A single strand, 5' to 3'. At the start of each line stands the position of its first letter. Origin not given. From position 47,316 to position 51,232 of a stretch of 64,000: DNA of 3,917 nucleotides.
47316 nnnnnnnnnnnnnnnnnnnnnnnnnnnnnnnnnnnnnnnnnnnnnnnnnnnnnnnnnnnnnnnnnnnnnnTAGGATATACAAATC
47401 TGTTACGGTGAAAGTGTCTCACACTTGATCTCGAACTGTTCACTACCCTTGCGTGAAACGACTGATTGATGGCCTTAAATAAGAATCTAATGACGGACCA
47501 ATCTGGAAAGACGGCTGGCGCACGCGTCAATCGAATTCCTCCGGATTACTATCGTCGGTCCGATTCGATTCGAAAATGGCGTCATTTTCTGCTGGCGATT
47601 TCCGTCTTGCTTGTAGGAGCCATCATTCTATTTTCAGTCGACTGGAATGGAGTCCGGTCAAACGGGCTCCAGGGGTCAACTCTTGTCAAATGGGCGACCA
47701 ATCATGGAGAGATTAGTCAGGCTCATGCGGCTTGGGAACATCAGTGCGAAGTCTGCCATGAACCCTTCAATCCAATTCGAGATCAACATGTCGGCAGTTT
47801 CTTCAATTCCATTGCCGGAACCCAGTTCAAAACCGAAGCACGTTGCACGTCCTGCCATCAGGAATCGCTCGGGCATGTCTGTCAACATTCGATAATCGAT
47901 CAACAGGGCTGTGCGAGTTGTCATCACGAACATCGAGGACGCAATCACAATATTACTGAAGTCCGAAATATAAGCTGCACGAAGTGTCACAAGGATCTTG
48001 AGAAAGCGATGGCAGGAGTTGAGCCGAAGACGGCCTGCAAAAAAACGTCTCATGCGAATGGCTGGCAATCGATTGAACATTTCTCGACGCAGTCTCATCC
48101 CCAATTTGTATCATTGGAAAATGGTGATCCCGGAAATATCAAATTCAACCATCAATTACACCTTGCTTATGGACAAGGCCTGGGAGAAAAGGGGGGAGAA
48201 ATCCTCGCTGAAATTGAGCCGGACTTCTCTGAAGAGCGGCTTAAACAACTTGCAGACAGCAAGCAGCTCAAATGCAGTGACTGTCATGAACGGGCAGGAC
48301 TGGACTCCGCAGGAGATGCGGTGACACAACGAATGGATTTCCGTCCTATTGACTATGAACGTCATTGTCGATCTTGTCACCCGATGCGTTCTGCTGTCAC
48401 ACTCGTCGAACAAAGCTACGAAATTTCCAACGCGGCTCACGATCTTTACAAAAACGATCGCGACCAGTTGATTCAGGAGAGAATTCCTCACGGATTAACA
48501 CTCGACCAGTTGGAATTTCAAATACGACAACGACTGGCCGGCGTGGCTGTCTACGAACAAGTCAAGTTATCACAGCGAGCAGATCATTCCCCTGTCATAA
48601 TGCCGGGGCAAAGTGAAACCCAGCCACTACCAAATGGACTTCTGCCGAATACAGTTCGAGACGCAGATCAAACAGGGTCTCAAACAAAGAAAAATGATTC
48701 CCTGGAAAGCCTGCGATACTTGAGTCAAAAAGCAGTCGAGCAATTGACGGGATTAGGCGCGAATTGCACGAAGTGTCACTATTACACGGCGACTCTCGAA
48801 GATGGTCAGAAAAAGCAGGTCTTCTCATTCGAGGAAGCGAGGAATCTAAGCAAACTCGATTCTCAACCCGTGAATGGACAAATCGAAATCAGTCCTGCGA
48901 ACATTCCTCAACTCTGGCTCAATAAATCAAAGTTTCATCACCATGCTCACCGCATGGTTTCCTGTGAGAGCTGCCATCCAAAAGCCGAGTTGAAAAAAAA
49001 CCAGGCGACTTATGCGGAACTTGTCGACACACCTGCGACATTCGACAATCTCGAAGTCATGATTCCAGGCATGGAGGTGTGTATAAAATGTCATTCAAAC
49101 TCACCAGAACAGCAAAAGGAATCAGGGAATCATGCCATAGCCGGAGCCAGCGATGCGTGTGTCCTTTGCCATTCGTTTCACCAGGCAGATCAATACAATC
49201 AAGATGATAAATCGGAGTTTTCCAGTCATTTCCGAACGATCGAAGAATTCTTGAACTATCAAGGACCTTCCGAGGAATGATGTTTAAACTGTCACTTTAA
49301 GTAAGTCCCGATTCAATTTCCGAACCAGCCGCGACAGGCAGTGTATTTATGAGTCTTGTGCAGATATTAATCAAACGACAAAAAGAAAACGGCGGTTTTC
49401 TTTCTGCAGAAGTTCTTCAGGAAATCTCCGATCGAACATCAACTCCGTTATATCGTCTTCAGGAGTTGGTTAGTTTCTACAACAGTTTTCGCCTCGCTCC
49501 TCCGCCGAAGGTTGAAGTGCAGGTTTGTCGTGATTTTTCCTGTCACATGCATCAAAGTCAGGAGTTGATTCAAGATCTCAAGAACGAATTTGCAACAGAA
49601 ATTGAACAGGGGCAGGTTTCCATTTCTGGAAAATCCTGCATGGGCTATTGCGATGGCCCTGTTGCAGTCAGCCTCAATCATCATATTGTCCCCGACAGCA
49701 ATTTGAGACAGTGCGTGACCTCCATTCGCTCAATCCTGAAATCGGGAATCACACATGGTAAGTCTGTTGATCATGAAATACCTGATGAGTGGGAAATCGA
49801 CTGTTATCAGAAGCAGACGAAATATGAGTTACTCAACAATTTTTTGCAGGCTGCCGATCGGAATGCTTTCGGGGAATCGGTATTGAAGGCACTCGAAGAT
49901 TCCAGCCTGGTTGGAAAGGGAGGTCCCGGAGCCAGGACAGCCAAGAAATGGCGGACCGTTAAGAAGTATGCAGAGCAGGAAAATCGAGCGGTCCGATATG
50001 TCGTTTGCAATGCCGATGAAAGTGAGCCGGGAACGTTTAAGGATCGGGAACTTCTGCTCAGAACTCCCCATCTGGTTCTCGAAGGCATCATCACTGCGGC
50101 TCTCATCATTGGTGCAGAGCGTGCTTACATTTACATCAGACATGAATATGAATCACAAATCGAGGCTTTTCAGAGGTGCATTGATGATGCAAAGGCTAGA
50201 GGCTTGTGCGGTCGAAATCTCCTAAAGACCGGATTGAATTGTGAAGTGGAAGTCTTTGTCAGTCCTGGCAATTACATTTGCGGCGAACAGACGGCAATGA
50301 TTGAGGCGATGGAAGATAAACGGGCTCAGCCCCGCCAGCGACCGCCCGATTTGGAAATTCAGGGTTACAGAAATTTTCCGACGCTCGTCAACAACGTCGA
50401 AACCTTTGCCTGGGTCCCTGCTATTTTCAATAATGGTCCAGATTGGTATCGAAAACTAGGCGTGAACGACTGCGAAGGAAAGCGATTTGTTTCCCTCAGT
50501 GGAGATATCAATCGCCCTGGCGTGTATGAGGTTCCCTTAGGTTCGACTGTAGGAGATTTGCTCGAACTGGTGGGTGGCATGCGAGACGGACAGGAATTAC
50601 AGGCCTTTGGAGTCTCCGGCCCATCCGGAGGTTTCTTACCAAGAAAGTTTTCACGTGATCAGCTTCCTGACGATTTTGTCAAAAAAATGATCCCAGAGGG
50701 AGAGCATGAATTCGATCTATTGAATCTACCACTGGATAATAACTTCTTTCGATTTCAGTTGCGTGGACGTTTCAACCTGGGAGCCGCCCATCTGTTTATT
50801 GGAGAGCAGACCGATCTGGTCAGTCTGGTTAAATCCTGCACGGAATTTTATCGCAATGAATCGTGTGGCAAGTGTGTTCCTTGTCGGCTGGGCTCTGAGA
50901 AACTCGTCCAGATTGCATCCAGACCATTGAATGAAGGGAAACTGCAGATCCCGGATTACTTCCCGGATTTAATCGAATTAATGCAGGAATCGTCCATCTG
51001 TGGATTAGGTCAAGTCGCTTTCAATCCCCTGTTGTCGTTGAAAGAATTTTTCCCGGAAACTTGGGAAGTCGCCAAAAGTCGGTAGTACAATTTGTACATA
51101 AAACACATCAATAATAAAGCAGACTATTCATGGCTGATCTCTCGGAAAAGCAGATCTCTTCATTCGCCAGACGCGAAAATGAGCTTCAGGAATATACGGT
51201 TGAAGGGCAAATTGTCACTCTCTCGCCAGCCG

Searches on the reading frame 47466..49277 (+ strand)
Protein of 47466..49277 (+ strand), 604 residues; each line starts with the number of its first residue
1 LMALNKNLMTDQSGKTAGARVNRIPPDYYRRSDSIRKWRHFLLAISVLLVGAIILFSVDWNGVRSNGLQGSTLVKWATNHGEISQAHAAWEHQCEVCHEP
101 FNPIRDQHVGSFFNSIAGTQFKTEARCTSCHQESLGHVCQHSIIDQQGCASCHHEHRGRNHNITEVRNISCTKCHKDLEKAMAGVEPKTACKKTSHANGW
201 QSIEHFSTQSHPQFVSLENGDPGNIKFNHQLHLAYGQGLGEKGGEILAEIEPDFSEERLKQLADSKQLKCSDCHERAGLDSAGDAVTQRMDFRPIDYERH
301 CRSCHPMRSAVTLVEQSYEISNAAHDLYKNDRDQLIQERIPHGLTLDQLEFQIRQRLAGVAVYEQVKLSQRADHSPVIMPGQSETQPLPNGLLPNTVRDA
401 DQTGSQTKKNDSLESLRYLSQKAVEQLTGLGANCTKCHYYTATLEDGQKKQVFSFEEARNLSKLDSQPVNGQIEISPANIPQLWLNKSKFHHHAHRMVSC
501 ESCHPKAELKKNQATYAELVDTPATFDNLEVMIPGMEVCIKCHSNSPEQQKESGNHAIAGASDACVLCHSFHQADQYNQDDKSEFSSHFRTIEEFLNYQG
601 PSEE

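Call 3: search_protein_families(library=pfam, proteins=[window:47466-49277:+], max_evalue=0.01)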
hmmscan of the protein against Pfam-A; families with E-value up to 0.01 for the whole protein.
window:47466-49277:+ (604 aa): 4 families
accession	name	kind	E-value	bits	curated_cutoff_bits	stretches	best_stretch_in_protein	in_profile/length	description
PF14522.11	Cytochrome_C7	-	4.7e-12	46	24.8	1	264-311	10-54/67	Cytochrome c7 and related cytochrome c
PF14537.11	Cytochrom_c3_2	-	7.3e-12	46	25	1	492-576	1-71/79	Cytochrome c3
PF22113.1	Mtrc-MtrF_II-IV_dom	-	2.4e-09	37.4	30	2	430-574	28-168/176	Outer membrane cytochrome MtrC/MtrF-like, domains II/IV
PF09699.15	Paired_CXXCH_1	-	0.008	16.3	20.6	1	141-178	1-39/41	Doubled CXXCH motif (Paired_CXXCH_1)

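Call 4: search_protein_families(library=ncbifam, proteins=[window:47466-49277:+], max_evalue=0.01)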
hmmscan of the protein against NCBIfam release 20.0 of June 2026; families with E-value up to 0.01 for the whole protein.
window:47466-49277:+ (604 aa): 3 families
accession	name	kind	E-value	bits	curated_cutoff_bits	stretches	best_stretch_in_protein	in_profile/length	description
TIGR03508.1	decahem_SO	subfamily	1.4e-10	41.1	192.2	2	78-182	20-131/258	DmsE family decaheme c-type cytochrome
NF041028.1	decahem_GSU2203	exception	1.9e-10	40.5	325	1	490-578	61-141/317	GSU2203 family decaheme c-type cytochrome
TIGR01905.1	paired_CXXCH_1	subfamily_domain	0.0012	18.7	25.2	1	141-179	1-40/41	doubled CXXCH domain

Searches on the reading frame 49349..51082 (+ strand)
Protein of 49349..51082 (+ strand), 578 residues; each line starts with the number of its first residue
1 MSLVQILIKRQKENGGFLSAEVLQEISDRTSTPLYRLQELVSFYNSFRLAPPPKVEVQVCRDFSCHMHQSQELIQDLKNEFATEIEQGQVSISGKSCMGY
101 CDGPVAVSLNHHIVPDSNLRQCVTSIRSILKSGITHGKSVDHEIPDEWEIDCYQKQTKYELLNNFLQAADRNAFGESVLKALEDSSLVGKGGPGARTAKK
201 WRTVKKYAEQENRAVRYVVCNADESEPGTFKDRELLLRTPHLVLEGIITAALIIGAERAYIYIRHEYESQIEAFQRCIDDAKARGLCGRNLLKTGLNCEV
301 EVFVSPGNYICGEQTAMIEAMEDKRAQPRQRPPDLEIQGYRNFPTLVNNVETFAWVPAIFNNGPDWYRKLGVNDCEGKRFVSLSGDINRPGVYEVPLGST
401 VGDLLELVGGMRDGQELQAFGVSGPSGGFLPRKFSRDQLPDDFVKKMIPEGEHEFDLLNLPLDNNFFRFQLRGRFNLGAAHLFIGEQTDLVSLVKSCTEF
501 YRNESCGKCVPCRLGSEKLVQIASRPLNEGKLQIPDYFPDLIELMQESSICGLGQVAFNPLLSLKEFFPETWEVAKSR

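Call 3: search_protein_families(library=pfam, proteins=[window:49349-51082:+], max_evalue=0.01)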
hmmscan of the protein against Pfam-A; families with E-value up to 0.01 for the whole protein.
window:49349-51082:+ (578 aa): 5 families
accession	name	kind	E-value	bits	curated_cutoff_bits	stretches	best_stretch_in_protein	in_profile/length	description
PF01512.22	Complex1_51K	-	1.9e-40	138.7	31.2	1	183-357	2-149/150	Nuo51 FMN-binding domain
PF01257.25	2Fe-2S_thioredx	-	5.9e-20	72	24.8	1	3-118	15-133/145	Thioredoxin-like [2Fe-2S] ferredoxin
PF10589.14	NADH_4Fe-4S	-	1e-18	67.4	23.5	1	493-573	2-83/85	NADH-ubiquinone oxidoreductase-F iron-sulfur binding region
PF10531.15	SLBB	-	6.6e-10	39.1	27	1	381-419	2-45/55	SLBB domain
PF22461.2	SLBB_2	-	0.0066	17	27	0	381-418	3-42/79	SLBB domain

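Call 4: search_protein_families(library=ncbifam, proteins=[window:49349-51082:+], max_evalue=0.01)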
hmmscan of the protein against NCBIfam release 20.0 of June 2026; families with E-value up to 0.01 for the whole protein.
window:49349-51082:+ (578 aa): 14 families
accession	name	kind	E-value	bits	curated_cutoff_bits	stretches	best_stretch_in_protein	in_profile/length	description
TIGR01959.1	nuoF_fam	equivalog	2.3e-100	335.9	558.65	1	145-570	9-405/410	NADH-quinone oxidoreductase subunit NuoF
NF008436.0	PRK11278.1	equivalog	7.7e-76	255.8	749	2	151-433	28-306/448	NADH-quinone oxidoreductase subunit NuoF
NF010120.0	PRK13596.1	equivalog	3.1e-74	250.1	389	2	176-434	41-298/433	NADH-quinone oxidoreductase subunit NuoF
TIGR01958.1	nuoE_fam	subfamily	5.9e-16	58.9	142.4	1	3-114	18-132/148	NADH-quinone oxidoreductase subunit NuoE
NF005725.0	PRK07539.1-5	equivalog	4.1e-13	49.4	220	1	4-113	42-155/174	NADH-quinone oxidoreductase subunit NuoE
NF005747.0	PRK07571.1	equivalog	1.4e-12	47.6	224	1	3-131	39-170/173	bidirectional hydrogenase complex protein HoxE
NF005722.0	PRK07539.1-2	equivalog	3.9e-12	46.5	141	1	3-114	27-141/157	NADH-quinone oxidoreductase subunit NuoE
NF005723.0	PRK07539.1-3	equivalog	5.3e-11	42.6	226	1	11-113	33-140/158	NADH-quinone oxidoreductase subunit NuoE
TIGR04481.1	PR_assoc_PrdC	equivalog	1.1e-10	41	490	1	176-413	74-273/425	proline reductase-associated electron transfer protein PrdC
NF005724.0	PRK07539.1-4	equivalog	3.1e-10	40.3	280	1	4-111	43-154/240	NADH-quinone oxidoreductase subunit NuoE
TIGR01945.1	rnfC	subfamily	2.1e-09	36.4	245.95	1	171-416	117-322/435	RnfABCDGE type electron transport complex subunit C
NF003454.1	PRK05035.1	equivalog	3.2e-08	32.5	345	1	176-429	124-336/556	electron transport complex subunit RsxC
NF004638.0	PRK05988.1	equivalog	4.1e-08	33.2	198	1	4-114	29-142/159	formate dehydrogenase subunit gamma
NF009040.0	PRK12373.1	equivalog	7.4e-07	29.2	514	1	6-102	41-142/400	NADH-quinone oxidoreductase subunit E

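Call 54: search_solved_structures(query=window:49349-51082:+, max_evalue=1e-10, show_alignments=1)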
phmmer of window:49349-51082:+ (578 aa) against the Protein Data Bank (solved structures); distinct sequences matched with E-value up to 1e-10: 62 (the best 60 are shown).
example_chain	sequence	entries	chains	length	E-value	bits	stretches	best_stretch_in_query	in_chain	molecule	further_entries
7q5y_C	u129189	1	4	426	4.2e-75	256.5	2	149-419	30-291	NADH-quinone oxidoreductase subunit F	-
6hl2_B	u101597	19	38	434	4.6e-75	256.4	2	149-419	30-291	NADH-quinone oxidoreductase subunit F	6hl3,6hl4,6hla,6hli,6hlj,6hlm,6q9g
7q4v_B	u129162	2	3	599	5.2e-75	256.2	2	178-436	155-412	Iron hydrogenase HydB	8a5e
6q9c_B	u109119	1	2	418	5.5e-75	256.2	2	149-419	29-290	NADH-quinone oxidoreductase subunit F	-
7p5h_B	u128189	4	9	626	8.6e-75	255.5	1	172-446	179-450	Fe-hydrogenase, subunit beta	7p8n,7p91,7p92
9fii_B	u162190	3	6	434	1.6e-74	254.7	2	149-419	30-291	NADH-quinone oxidoreductase subunit F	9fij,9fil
9fdj_B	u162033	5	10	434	1.7e-74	254.5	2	149-419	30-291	NADH-quinone oxidoreductase subunit F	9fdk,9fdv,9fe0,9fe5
6r7p_B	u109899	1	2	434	2.2e-74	254.2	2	149-419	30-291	NADH-quinone oxidoreductase subunit F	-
6q9k_B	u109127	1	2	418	2.6e-74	253.9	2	149-419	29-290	NADH-quinone oxidoreductase subunit F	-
8e9g_F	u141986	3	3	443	4e-74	253.3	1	144-429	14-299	NADH-quinone oxidoreductase subunit F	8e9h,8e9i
7q4w_B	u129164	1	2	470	6.1e-74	252.7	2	178-437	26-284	Iron hydrogenase HydB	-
7e5z_B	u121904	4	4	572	7.3e-74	252.5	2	13-443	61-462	Tungsten-containing formate dehydrogenase beta subunit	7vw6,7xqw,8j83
7t2r_B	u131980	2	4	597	7.5e-74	252.4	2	175-442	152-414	NiFe hydrogenase subunit B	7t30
9fe7_B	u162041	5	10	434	8.3e-74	252.3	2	149-419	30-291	NADH-quinone oxidoreductase subunit F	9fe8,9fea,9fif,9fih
8a6t_B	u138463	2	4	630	1.8e-72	247.9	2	180-443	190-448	Electron bifurcating hydrogenase subunit HydB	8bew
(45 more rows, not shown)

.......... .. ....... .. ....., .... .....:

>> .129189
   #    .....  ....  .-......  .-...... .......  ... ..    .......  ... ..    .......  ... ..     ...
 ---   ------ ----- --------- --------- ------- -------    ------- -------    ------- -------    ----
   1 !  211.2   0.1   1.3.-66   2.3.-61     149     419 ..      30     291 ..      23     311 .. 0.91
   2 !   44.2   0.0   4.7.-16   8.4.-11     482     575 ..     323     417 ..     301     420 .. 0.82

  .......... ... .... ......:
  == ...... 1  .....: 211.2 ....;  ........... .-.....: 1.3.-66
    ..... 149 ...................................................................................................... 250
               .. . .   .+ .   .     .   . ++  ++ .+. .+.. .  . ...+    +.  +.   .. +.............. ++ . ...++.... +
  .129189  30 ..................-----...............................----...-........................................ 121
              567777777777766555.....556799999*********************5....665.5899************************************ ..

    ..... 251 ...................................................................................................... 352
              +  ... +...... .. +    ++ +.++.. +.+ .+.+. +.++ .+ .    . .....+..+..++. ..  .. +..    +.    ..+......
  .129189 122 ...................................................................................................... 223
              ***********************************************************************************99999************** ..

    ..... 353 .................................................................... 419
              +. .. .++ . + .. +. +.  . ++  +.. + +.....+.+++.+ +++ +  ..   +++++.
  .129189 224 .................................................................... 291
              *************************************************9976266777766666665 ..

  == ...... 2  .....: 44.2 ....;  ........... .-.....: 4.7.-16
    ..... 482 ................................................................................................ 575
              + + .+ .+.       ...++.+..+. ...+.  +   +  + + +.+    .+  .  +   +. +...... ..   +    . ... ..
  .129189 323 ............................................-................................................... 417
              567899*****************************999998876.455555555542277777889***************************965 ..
